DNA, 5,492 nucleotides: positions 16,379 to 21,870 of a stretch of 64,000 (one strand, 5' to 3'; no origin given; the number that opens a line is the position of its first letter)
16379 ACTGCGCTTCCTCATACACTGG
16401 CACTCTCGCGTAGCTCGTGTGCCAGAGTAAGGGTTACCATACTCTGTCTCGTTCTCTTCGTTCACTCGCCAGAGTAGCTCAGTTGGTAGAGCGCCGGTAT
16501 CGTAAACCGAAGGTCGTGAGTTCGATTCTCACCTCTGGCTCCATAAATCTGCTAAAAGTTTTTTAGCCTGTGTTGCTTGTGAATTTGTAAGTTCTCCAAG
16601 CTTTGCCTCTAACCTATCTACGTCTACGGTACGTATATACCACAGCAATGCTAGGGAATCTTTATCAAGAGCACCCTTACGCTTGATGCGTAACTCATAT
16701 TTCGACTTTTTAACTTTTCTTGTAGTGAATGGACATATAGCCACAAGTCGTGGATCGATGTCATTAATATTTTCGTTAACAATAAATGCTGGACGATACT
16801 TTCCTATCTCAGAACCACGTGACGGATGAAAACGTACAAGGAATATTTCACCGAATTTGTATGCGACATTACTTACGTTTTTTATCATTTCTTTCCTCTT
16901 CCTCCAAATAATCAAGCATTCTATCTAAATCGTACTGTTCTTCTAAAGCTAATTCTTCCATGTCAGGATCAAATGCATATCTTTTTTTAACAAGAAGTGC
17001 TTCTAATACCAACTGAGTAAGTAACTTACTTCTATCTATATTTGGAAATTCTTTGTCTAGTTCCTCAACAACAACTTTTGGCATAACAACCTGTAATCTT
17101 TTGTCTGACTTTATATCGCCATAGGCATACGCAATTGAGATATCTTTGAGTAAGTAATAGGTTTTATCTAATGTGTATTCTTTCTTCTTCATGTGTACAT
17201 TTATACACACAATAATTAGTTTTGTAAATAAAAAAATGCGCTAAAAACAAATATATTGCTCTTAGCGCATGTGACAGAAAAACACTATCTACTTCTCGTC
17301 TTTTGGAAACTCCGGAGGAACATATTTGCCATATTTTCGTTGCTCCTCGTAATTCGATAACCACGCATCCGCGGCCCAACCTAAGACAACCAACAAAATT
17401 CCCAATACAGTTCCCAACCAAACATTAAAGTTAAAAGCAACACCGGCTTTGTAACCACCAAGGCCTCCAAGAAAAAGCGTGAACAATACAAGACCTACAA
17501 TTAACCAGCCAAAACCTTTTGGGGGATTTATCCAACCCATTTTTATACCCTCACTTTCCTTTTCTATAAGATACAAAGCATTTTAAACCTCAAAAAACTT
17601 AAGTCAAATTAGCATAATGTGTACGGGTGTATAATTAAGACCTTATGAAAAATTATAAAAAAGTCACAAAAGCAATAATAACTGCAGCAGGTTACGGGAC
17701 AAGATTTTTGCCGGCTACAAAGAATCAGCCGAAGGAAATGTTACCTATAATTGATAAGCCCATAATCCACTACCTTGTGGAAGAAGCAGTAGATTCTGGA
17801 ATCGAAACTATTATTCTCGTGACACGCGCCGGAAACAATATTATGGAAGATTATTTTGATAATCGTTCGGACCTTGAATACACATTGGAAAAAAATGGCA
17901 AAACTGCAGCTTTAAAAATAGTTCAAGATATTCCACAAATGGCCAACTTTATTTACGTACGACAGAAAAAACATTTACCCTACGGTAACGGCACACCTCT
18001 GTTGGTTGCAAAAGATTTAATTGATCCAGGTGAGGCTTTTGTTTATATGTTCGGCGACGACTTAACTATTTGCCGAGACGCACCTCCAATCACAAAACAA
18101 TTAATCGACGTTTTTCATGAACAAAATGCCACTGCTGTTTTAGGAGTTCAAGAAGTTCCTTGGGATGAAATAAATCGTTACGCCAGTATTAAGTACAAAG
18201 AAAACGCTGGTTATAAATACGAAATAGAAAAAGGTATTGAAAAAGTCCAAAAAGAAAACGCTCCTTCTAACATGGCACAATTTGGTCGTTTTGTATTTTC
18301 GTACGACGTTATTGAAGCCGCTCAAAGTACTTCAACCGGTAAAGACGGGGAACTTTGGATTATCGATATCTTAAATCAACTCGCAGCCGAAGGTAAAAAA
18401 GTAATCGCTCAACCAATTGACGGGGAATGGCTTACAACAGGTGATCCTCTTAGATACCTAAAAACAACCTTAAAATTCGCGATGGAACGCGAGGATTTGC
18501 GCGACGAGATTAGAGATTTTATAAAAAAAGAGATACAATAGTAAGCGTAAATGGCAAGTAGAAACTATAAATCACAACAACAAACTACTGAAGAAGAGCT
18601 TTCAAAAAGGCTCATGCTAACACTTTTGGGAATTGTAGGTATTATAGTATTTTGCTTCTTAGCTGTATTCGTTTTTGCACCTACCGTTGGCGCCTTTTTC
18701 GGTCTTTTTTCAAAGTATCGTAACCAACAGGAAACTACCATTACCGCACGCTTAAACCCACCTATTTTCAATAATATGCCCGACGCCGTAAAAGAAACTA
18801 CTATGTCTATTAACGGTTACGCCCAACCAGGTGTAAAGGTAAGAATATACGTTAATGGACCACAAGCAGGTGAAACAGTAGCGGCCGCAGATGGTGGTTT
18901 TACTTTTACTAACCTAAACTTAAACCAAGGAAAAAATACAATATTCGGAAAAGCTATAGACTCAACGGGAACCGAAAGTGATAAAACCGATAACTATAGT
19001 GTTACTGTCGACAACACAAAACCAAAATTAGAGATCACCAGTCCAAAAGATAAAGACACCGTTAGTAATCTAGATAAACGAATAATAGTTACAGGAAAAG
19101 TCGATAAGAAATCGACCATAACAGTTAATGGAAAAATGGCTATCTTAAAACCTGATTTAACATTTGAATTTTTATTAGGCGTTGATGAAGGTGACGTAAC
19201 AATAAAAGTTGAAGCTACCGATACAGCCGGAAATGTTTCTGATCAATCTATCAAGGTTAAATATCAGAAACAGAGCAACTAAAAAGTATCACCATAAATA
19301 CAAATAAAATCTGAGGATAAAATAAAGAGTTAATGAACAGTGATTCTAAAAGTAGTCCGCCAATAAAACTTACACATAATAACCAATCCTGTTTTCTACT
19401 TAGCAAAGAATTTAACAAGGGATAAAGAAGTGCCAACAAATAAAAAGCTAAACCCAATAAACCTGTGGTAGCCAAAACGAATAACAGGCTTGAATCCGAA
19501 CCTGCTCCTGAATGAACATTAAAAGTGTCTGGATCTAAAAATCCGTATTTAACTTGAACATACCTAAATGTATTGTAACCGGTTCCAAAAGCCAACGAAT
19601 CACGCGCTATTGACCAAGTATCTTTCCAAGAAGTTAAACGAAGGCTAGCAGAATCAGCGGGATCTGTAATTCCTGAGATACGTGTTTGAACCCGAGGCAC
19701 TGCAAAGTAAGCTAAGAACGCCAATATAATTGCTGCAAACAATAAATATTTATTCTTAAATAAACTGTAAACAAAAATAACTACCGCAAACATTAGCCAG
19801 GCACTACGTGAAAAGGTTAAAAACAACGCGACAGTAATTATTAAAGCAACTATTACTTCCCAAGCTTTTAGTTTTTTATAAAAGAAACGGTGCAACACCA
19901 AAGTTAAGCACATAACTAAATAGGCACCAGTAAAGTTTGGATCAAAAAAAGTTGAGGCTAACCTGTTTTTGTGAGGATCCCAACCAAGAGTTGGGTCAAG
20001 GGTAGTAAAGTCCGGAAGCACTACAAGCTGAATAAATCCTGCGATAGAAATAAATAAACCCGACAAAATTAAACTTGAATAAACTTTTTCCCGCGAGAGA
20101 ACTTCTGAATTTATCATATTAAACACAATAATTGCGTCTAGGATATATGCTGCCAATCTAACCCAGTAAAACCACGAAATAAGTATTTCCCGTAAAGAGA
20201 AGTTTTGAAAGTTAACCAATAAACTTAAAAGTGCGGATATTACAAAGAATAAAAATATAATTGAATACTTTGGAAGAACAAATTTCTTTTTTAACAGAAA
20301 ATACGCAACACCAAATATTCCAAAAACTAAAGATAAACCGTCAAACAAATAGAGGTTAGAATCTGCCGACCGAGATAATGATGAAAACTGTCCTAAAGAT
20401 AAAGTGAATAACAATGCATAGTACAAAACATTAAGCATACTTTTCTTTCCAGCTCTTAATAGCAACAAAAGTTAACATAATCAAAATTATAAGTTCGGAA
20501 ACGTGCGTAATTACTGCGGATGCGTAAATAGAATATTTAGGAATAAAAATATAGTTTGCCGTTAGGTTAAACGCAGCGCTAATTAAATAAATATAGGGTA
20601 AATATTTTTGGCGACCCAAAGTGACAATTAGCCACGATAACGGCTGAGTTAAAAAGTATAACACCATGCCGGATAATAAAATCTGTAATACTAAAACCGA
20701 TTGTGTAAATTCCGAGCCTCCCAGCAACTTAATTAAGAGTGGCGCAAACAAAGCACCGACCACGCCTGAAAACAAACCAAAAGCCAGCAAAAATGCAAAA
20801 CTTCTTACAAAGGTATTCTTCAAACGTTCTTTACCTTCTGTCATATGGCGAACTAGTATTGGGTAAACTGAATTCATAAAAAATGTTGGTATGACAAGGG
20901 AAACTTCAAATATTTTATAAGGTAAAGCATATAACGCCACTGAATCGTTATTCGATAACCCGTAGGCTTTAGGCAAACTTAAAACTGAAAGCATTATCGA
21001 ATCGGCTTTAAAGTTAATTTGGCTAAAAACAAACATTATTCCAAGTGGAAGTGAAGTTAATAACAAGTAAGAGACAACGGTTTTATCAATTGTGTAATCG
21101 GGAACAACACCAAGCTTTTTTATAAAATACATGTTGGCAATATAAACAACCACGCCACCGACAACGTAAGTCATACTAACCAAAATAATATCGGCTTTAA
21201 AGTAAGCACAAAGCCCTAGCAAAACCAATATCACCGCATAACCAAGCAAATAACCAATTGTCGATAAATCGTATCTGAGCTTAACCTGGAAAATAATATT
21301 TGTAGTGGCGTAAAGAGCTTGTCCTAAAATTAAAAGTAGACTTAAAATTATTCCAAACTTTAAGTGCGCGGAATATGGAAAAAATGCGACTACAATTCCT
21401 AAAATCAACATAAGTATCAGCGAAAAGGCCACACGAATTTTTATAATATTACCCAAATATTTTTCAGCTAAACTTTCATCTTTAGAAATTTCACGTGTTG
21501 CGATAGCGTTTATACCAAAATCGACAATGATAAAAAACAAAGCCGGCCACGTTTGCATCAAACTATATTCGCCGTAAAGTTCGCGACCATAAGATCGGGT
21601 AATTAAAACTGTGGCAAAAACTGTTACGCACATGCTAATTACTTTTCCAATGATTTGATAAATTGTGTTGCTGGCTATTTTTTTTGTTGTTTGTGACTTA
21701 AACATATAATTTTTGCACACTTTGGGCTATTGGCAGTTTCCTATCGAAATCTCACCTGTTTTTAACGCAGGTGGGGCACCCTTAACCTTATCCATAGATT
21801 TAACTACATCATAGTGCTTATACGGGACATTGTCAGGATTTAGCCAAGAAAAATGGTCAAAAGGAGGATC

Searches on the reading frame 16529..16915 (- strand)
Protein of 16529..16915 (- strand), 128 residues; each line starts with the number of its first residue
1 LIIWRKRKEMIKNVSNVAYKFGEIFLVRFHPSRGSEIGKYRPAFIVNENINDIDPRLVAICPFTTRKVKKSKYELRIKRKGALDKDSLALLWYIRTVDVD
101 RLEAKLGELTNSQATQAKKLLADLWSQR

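Call 57: search_protein_families(library=pfam, proteins=[window:16529-16915:-], max_evalue=0.001)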
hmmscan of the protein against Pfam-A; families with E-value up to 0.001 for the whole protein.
window:16529-16915:- (128 aa): 1 family
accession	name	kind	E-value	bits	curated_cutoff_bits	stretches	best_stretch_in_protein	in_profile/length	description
PF02452.23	PemK_toxin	-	2.3e-18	66.8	23.1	1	20-122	1-106/109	PemK-like, MazF-like toxin of type II toxin-antitoxin system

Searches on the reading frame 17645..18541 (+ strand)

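Call 49: search_protein_families(library=pfam, proteins=[window:17645-18541:+], max_evalue=0.001)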
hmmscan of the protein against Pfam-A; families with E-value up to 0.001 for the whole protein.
window:17645-18541:+ (298 aa): 2 families
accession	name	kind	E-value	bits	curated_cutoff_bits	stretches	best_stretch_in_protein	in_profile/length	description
PF00483.29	NTP_transferase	-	8.1e-24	85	21.2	1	9-276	1-240/245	Nucleotidyl transferase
PF12804.13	NTP_transf_3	-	5e-05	24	27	1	10-66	1-51/160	MobA-like NTP transferase domain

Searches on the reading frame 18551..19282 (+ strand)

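Call 49: search_protein_families(library=pfam, proteins=[window:18551-19282:+], max_evalue=0.001)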
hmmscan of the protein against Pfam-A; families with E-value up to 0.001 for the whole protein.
window:18551-19282:+ (243 aa): 5 families
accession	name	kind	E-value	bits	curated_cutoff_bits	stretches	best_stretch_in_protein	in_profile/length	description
PF09136.16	Glucodextran_B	-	5.9e-17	61.8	27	1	158-238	1-81/83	Glucodextranase, domain B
PF19077.6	Big_13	-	1.4e-08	35.6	27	1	84-155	30-102/102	Bacterial Ig-like domain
PF17936.7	Big_6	-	4.6e-08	33.6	27.6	1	79-147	9-78/83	Bacterial Ig domain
PF13750.12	Big_3_3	-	7e-06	26.2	27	0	117-190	5-81/157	Bacterial Ig-like domain (group 3)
PF12733.13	Cadherin-like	-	0.00072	20.4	24.2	0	85-153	29-86/89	Cadherin-like beta sandwich domain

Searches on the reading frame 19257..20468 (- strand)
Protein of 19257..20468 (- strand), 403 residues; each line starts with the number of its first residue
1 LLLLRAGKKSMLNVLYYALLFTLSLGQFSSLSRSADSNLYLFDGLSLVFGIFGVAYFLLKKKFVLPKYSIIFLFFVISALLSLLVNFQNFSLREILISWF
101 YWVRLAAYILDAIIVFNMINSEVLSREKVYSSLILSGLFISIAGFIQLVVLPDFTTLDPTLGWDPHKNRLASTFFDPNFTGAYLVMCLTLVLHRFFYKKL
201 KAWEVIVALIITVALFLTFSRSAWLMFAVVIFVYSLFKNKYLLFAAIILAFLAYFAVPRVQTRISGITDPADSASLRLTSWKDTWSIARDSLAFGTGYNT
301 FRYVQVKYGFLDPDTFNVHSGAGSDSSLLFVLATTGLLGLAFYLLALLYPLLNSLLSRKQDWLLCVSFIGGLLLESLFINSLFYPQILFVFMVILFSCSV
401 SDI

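Call 11: search_protein_families(library=pfam, proteins=[window:19257-20468:-], max_evalue=0.001)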
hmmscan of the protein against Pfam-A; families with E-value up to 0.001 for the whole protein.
window:19257-20468:- (403 aa): 1 family
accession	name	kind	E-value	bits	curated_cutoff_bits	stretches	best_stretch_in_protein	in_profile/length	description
PF04932.20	Wzy_C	-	4.4e-17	62.7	31.7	1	207-344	2-149/149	O-Antigen ligase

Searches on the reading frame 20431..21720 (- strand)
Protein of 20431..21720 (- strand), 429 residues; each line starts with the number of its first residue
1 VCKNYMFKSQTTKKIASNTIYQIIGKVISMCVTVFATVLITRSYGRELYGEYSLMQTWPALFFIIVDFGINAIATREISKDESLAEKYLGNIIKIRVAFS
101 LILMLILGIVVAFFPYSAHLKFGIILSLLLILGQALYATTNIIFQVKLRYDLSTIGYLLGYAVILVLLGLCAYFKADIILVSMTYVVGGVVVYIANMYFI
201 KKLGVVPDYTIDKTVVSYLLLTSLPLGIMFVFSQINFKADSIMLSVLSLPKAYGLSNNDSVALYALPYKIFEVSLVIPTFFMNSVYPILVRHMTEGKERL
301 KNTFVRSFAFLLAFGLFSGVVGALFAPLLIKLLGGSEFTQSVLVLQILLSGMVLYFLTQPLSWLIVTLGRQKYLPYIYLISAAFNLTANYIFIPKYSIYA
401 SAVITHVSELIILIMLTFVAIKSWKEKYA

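Call 11: search_protein_families(library=pfam, proteins=[window:20431-21720:-], max_evalue=0.001)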
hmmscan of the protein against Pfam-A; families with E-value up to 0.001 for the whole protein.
window:20431-21720:- (429 aa): 2 families
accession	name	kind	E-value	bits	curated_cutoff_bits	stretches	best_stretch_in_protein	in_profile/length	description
PF01943.22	Polysacc_synt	-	4.7e-18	66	28.2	1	16-291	2-272/274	Polysaccharide biosynthesis protein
PF01554.23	MatE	-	2e-07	31.3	24.9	1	258-391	25-161/161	MatE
